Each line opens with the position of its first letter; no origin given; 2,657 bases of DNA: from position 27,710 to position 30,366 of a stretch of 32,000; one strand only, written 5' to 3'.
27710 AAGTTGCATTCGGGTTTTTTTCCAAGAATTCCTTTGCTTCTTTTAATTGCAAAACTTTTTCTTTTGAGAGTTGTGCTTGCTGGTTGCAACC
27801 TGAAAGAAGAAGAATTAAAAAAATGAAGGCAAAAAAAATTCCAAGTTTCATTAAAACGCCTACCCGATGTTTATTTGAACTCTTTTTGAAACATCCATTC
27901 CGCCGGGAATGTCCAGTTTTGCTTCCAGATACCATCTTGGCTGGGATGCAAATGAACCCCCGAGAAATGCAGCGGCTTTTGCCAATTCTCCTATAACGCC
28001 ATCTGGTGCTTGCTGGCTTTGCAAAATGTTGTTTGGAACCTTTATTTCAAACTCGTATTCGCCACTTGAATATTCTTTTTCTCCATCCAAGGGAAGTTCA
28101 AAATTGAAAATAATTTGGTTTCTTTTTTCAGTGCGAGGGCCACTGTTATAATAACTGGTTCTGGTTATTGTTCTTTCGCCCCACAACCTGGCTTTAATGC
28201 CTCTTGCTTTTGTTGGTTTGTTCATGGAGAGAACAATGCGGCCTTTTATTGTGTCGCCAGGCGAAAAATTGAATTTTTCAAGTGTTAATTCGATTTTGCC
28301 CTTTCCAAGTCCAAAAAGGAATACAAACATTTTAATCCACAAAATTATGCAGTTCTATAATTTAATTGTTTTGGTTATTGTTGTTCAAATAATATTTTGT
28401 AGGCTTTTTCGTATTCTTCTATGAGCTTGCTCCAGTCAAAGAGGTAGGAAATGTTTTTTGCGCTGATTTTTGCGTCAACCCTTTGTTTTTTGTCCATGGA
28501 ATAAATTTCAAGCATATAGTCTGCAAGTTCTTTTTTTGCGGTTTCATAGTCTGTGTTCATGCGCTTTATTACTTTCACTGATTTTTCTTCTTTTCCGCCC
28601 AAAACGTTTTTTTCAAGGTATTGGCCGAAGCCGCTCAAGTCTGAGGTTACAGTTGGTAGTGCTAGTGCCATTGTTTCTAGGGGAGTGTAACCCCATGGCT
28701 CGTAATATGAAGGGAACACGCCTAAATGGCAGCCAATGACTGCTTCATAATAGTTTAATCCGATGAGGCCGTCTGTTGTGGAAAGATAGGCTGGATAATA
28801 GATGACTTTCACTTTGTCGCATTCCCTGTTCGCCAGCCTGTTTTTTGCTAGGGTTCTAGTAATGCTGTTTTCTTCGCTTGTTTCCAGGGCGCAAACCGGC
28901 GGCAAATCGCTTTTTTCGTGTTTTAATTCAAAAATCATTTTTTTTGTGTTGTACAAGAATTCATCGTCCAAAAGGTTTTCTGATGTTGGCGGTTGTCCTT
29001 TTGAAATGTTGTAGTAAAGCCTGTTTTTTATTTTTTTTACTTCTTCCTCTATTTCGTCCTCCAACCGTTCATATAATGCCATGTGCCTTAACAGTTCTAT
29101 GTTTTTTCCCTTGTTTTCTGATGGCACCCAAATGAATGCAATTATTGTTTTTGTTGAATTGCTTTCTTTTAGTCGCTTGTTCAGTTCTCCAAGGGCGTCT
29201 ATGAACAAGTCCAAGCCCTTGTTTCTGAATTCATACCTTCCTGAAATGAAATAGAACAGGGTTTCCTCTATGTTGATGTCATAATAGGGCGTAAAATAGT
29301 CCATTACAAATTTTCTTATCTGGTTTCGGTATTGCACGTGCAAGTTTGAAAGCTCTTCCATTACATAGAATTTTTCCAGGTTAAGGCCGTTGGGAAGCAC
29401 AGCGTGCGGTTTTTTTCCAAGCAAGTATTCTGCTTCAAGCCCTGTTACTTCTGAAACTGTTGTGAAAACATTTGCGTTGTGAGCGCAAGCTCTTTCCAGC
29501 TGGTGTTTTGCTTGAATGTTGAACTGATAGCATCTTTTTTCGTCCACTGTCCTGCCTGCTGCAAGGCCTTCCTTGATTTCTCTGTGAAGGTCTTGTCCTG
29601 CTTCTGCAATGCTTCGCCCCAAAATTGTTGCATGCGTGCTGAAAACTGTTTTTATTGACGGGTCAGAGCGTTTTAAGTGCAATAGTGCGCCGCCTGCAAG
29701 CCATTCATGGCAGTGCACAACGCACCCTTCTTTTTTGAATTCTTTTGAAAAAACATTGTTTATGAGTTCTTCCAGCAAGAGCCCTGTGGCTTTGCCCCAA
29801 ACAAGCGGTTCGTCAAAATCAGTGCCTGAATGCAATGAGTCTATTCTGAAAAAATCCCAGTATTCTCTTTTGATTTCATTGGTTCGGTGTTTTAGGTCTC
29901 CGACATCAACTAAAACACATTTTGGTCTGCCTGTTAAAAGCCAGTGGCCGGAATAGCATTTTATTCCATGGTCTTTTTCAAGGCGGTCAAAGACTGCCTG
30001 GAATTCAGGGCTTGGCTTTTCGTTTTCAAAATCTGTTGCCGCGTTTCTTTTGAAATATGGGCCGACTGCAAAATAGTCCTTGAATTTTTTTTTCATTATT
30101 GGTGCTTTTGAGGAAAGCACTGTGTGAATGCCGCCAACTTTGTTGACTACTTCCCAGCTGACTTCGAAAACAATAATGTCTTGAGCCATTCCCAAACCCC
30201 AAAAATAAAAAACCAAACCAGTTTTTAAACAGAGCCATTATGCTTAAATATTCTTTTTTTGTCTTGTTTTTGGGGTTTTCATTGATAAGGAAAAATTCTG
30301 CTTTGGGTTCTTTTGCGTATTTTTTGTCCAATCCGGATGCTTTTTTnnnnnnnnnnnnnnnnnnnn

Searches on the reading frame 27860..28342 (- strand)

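Call 14: search_protein_families(library=pfam, proteins=[window:27860-28342:-], max_evalue=0.01)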
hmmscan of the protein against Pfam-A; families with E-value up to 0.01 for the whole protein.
window:27860-28342:- (160 aa): 2 families
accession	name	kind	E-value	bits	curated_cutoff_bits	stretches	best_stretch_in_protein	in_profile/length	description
PF00339.34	Arrestin_N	-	2.3e-07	31.4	24.9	1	17-76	3-64/148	Arrestin (or S-antigen), N-terminal domain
PF02752.27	Arrestin_C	-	3.6e-05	24.5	27.7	1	14-111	4-98/137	Arrestin (or S-antigen), C-terminal domain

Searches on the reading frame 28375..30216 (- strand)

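Call 14: search_protein_families(library=pfam, proteins=[window:28375-30216:-], max_evalue=0.01)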
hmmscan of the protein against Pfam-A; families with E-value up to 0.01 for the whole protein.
window:28375-30216:- (613 aa): 7 families
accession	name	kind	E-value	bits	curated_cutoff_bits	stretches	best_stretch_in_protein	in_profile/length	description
PF05693.19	Glycogen_syn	-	3.3e-151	505.5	27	1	18-608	1-581/639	Glycogen synthase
PF00534.26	Glycos_transf_1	-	1.5e-09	38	26.4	1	496-538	93-135/172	Glycosyl transferases group 1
PF20706.3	GT4-conflict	-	3.3e-08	33.4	26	1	496-583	282-366/385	Family 4 Glycosyltransferase in conflict systems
PF13692.12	Glyco_trans_1_4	-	5.5e-08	33.6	27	1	495-537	76-118/142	Glycosyl transferases group 1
PF08323.17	Glyco_transf_5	-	2.7e-05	24.4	22.7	1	19-256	5-218/239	Starch synthase catalytic domain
PF13439.12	Glyco_transf_4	-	6.3e-05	23.5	28.5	1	166-282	75-170/170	Glycosyltransferase Family 4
PF13579.12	Glyco_trans_4_4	-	0.0045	17.8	29.7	1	166-277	74-158/158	Glycosyl transferase 4-like domain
